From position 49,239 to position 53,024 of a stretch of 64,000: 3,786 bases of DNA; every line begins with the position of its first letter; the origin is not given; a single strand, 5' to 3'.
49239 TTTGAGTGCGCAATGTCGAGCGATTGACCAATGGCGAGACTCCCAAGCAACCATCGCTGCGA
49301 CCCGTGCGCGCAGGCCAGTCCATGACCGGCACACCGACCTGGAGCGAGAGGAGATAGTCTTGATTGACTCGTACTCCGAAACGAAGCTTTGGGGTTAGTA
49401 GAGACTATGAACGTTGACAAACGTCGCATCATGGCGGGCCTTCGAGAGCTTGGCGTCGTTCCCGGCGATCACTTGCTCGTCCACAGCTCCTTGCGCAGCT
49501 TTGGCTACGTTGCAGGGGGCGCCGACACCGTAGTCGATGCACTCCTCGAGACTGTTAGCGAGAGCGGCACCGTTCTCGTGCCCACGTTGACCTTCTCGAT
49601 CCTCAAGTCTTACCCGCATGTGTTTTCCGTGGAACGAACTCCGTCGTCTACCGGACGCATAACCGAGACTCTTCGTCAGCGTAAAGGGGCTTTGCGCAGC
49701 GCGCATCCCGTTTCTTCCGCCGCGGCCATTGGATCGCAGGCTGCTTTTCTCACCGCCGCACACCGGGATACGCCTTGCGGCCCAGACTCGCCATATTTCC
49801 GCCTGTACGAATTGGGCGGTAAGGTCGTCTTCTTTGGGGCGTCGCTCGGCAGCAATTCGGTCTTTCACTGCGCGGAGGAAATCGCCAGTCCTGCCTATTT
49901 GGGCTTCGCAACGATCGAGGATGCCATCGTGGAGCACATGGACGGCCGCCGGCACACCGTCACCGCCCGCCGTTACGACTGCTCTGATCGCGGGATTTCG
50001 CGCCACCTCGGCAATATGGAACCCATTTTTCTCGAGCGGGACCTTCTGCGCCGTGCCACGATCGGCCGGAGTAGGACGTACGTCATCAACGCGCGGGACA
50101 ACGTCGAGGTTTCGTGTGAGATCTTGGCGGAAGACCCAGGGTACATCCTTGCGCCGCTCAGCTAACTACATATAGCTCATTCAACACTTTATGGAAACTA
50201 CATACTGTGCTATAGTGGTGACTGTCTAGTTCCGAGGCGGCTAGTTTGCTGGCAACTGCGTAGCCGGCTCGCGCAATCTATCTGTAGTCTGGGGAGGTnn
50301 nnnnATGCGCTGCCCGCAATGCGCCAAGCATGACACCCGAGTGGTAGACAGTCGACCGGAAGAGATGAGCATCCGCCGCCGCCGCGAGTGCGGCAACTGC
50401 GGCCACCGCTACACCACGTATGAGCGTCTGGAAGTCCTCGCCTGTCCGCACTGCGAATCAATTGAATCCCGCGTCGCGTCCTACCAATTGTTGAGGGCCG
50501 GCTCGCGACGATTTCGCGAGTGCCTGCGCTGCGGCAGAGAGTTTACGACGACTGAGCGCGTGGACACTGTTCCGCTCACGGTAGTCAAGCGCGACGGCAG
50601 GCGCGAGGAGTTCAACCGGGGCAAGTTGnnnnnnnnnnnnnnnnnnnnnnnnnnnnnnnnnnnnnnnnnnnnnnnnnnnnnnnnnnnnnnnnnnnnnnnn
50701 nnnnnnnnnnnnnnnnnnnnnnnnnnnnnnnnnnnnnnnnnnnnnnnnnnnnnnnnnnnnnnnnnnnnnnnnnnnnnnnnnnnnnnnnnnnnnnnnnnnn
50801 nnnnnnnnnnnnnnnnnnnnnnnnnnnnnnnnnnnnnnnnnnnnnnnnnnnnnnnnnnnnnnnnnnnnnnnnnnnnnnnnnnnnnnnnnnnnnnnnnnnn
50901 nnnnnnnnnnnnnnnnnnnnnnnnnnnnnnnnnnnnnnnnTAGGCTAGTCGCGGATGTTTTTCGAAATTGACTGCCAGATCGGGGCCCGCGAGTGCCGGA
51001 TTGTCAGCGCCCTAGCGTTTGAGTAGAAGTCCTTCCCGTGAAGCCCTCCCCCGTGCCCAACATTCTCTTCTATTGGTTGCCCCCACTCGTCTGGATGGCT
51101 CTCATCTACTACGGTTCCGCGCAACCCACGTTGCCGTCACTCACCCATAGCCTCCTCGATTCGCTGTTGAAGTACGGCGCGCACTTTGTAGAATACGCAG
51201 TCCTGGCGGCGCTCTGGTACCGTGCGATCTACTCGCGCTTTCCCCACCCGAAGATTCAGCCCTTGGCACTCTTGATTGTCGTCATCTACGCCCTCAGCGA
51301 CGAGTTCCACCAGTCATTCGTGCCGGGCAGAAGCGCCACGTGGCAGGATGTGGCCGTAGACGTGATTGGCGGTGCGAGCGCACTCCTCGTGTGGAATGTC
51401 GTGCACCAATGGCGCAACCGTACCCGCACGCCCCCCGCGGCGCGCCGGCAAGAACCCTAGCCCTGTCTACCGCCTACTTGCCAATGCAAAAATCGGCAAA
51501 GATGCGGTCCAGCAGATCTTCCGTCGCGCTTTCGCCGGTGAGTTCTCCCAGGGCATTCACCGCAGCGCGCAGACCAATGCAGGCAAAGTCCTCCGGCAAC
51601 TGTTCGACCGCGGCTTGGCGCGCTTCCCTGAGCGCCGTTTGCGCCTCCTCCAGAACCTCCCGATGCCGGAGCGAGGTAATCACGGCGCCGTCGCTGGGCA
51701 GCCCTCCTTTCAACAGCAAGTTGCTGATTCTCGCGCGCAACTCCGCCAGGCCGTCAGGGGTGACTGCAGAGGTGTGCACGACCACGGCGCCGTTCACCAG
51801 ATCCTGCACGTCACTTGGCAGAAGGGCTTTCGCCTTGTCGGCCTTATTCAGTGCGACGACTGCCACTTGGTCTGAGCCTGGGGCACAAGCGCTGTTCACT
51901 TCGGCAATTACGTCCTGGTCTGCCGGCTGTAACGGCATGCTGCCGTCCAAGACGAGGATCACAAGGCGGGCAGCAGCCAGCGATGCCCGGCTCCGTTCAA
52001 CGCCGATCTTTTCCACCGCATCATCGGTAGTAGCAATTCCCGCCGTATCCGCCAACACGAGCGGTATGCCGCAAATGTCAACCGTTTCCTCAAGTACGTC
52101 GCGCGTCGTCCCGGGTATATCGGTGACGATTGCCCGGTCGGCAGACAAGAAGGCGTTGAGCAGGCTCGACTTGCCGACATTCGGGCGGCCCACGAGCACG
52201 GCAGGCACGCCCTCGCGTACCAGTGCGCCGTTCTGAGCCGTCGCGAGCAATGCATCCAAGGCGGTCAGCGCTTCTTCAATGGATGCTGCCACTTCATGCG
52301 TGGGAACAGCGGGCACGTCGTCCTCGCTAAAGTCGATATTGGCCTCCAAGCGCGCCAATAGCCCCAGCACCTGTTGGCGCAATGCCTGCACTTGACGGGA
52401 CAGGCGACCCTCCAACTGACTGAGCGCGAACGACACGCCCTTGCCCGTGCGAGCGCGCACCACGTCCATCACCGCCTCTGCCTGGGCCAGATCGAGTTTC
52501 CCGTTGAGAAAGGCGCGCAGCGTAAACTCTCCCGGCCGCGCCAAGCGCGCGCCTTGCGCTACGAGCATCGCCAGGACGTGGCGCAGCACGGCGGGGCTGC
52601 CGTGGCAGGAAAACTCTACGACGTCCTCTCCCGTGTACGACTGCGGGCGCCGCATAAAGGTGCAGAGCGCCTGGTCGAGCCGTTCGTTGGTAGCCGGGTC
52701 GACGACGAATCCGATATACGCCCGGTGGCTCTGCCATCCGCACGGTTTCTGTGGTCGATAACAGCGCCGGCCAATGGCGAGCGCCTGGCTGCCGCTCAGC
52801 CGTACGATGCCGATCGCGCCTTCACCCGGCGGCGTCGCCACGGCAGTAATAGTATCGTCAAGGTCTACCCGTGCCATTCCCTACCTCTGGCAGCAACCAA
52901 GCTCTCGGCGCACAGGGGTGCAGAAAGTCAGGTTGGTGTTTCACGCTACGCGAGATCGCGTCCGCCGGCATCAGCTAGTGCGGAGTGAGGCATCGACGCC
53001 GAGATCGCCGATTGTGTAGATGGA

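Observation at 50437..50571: NrdR carries two tandem zinc ribbons instead of one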

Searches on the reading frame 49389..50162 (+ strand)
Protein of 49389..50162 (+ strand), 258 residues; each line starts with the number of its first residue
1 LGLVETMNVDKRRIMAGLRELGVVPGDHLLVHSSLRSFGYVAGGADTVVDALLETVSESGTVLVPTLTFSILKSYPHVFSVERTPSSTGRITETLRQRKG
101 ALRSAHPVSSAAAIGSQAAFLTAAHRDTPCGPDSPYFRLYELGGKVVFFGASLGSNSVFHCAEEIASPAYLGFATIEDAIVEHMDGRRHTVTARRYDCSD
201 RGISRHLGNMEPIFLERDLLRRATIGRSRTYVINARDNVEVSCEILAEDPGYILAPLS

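Call 17: search_protein_families(library=pfam, proteins=[window:49389-50162:+], max_evalue=0.00001)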
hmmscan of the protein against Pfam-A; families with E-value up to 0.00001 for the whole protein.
window:49389-50162:+ (258 aa): 1 family
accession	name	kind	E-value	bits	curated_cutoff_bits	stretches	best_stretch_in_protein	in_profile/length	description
PF02522.19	Antibiotic_NAT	-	1.6e-50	172.2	25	1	30-245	1-230/232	Aminoglycoside 3-N-acetyltransferase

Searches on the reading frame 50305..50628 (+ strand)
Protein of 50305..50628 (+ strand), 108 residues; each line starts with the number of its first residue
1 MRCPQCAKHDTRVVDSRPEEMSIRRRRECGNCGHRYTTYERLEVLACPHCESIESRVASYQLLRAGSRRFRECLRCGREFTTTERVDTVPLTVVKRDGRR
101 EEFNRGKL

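Call 22: find_related_loci(query=A2, collection=genome_contigs, flank=10000)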
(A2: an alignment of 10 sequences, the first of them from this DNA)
Query A2 (108 aa) in genome_contigs; peptide patterns used: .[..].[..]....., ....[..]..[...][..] (x = any residue, [..] = any of these).
600 stretches matched a pattern (row limit reached: there are more); 581 encode a relative of the query (tblastn E <= 1e-3); the best 80 are kept; 80 distinct loci.
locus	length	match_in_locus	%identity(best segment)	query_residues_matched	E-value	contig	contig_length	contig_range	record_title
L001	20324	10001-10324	91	1-108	2e-63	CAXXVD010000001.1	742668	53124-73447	MAG: Chloroflexota bacterium isolate fe2c5841-0234-49a8-8bce-d97ad08295c1 genome assembly, contig: contig_1, whole genom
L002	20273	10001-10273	43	34-108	1e-19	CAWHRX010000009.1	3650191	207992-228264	MAG: uncultured Acidobacteriota bacterium isolate MFD05580.bin.1.127 genome assembly, contig: contig_4695, whole genome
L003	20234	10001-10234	50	27-108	6e-18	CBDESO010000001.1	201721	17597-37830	MAG: Dehalococcoidia bacterium isolate 8bfb036c-3c01-4255-9848-4c90bd31c741 genome assembly, contig: contig_1, whole gen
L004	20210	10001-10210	50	41-108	2e-17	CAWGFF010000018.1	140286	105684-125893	MAG: uncultured Acidobacteriota bacterium isolate MFD05705.bin.1.72 genome assembly, contig: contig_81083, whole genome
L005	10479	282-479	53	45-108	3e-17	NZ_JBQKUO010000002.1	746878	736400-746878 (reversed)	Nitrospina sp. 32_T5 spades_4, whole genome shotgun sequence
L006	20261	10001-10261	43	31-108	3e-17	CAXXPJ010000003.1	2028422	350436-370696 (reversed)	MAG: Christensenellaceae bacterium isolate ebc0edfe-de01-4de5-b550-b82b2926f268 genome assembly, contig: contig_3, whole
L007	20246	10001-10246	45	30-108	4e-17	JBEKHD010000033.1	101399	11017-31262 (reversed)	MAG: Candidatus Acidiferrales bacterium isolate SPRUCE 269 SPRUCE_269_33, whole genome shotgun sequence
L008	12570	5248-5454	52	42-108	1e-16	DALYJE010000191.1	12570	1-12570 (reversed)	MAG TPA_asm: Coleofasciculaceae cyanobacterium CTOTU46609 NODE_526_length_12570_cov_5.500360, whole genome shotgun seque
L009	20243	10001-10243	44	25-108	1e-16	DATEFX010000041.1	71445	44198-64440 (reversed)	MAG TPA_asm: Candidatus Acidiferrales bacterium isolate SMAG_U8770 k141_2505086, whole genome shotgun sequence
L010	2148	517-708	58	45-108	1e-16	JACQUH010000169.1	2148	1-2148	MAG: Chloroflexi bacterium isolate NC_groundwater_1432_Ag_S-0.65um_63_32 S_p65_S5_coassembly_k141_2800127, whole genome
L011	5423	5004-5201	40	1-108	2e-16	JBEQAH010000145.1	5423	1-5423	MAG: bacterium isolate 03V1_S199.semibin_refined.081 NODE_9306_length_5423_cov_2.891616, whole genome shotgun sequence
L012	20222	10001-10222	50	37-108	2e-16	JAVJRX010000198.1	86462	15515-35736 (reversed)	MAG: Coleofasciculus sp. G1-WW12-02 k141_108271, whole genome shotgun sequence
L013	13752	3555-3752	41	1-108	2e-16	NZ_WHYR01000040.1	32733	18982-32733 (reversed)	Desulfofundulus thermobenzoicus strain DSM 14055 NODE_40_length_32733_cov_66.427, whole genome shotgun sequence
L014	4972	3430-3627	53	45-108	3e-16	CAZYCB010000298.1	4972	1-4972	MAG TPA_asm: uncultured bacterium isolate binchicken_co255_226 genome assembly, contig: k141_145353, whole genome shotgu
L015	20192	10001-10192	40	1-108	4e-16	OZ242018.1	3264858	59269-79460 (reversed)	MAG: Dehalococcoidia bacterium isolate be0a7399-3cfc-4bfb-8065-0cf5b5fd85b7 genome assembly, chromosome: 1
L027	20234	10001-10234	66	1-108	1e-15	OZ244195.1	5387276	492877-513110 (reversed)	MAG: Acidimicrobiales bacterium isolate 87519b6a-d5ff-410c-9faf-bc6ff523b0ec genome assembly, chromosome: 1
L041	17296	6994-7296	42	14-108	5e-15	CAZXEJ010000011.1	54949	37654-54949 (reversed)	MAG TPA_asm: uncultured Spirochaetia bacterium isolate SRP216583_co2_250 genome assembly, contig: NODE_262_length_54949_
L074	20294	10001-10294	43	11-108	1e-14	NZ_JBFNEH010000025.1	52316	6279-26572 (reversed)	MAG: Symbiobacterium sp. isolate AA23 NODE_380_length_52316_cov_5.197490, whole genome shotgun sequence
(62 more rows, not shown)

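Call 51: find_homologous_proteins(query=A2, max_evalue=1e-10)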
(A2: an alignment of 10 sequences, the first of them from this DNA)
Query A2 (10 sequences) (108 aa, profile of the alignment): 6449 proteins with E <= 1e-10 among 8000 candidates; the best 120 are listed.
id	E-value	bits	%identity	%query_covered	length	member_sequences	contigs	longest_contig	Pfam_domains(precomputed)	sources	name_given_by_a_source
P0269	9.6e-44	166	59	100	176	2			PF22811.3,PF12760.13,PF03477.22,PF09723.16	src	-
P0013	2.2e-39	152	63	81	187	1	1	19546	PF22811.3,PF03477.22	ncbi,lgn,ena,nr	ncbi:MAG: transcriptional regulator NrdR [Dehalococcoidales bacterium]|nr:transcriptional regulator 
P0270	2.4e-36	142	59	89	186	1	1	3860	PF22811.3,PF03477.22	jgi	-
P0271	1.2e-23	101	55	57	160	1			PF22811.3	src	-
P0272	9.3e-23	98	-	-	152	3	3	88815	PF22811.3,PF03477.22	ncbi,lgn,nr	ncbi:MAG: transcriptional repressor NrdR [Candidatus Dadabacteria bacterium]|nr:transcriptional repr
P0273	1.3e-22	98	55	59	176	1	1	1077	PF22811.3,PF03477.22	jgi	jgi:transcriptional repressor NrdR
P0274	2.1e-22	97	39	100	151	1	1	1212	PF22811.3,PF03477.22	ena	-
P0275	2.6e-22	97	39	100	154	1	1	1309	PF22811.3,PF03477.22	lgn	-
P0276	3.5e-22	96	47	59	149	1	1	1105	PF22811.3,PF03477.22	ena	-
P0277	5.4e-22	96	50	57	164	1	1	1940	PF22811.3,PF03477.22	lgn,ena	-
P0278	6.8e-22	95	52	57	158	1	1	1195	PF22811.3,PF03477.22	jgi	-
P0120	7.1e-22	95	36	100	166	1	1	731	PF22811.3,PF03477.22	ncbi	-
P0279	7.1e-22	95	36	100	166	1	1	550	PF22811.3,PF03477.22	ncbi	-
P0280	7.1e-22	95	36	100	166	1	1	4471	PF22811.3,PF03477.22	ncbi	-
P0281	7.5e-22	95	48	59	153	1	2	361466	PF22811.3,PF03477.22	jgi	jgi:transcriptional repressor NrdR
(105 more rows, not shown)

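Call 66: predict_structure(alignment_id=A2)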
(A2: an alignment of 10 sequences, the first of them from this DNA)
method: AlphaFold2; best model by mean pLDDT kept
length: 108 residues; sequences in the alignment: 10
mean_pLDDT: 80.6   pTM: 0.44
mean pLDDT of the five models: 80.6, 78.2, 78.2, 75.7, 75.3
residues with pLDDT >= 90: 29; 70-90: 63; 50-70: 13; < 50: 3
segments of 3 or more residues with pLDDT < 50: 106-108
pLDDT, mean of each block of 10 residues (from residue 1): 90 85 88 92 78 82 80 88 69 75 53
secondary structure, 60 per line:
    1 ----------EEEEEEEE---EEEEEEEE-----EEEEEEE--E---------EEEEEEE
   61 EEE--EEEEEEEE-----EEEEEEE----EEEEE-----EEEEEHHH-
elements in order: E11-18 E22-29 E35-41 E54-63 E66-73 E79-85 E90-94 E100-104

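Call 67: find_encoding_contigs(protein=P0270, flank=4000, max_places=2)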
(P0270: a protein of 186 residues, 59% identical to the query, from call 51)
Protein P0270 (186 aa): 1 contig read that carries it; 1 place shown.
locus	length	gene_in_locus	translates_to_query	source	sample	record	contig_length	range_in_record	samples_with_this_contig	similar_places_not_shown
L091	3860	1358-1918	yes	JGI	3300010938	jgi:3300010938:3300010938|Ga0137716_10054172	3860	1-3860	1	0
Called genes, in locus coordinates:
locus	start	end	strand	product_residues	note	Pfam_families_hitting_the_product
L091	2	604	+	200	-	?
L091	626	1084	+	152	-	PF01575:MaoC_dehydratas, PF13452:FAS1_DH_region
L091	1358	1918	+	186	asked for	PF22811:Zn_ribbon_NrdR, PF03477:ATP-cone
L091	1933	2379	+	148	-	-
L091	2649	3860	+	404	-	?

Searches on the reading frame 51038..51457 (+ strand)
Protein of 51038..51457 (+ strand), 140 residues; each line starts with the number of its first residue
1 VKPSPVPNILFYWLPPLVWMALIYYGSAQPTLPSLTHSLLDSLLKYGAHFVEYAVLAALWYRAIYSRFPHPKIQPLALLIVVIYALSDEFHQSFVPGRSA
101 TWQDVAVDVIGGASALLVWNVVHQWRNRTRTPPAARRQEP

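Call 17: search_protein_families(library=pfam, proteins=[window:51038-51457:+], max_evalue=0.00001)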
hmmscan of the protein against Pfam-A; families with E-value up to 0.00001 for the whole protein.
window:51038-51457:+ (140 aa): 1 family
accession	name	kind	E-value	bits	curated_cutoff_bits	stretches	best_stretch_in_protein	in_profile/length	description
PF04892.17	VanZ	-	3.3e-14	54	30.1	1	18-121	7-124/126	VanZ like family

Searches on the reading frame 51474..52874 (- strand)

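Call 17: search_protein_families(library=pfam, proteins=[window:51474-52874:-], max_evalue=0.00001)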
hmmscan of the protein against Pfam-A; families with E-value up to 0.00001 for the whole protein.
window:51474-52874:- (466 aa): 4 families
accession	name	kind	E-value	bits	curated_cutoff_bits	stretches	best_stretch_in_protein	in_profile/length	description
PF12631.12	MnmE_helical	-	6.3e-57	193.5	40.1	1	129-463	1-211/211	MnmE helical domain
PF10396.14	TrmE_N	-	2.5e-42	144.2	29.8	1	8-126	1-117/117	GTP-binding protein TrmE N-terminus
PF01926.29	MMR_HSR1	-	6.5e-24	84.7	21.9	1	226-328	3-102/113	50S ribosome-binding GTPase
PF02421.24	FeoB_N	-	9.1e-08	32.2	27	1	226-382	4-155/156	Ferrous iron transport protein B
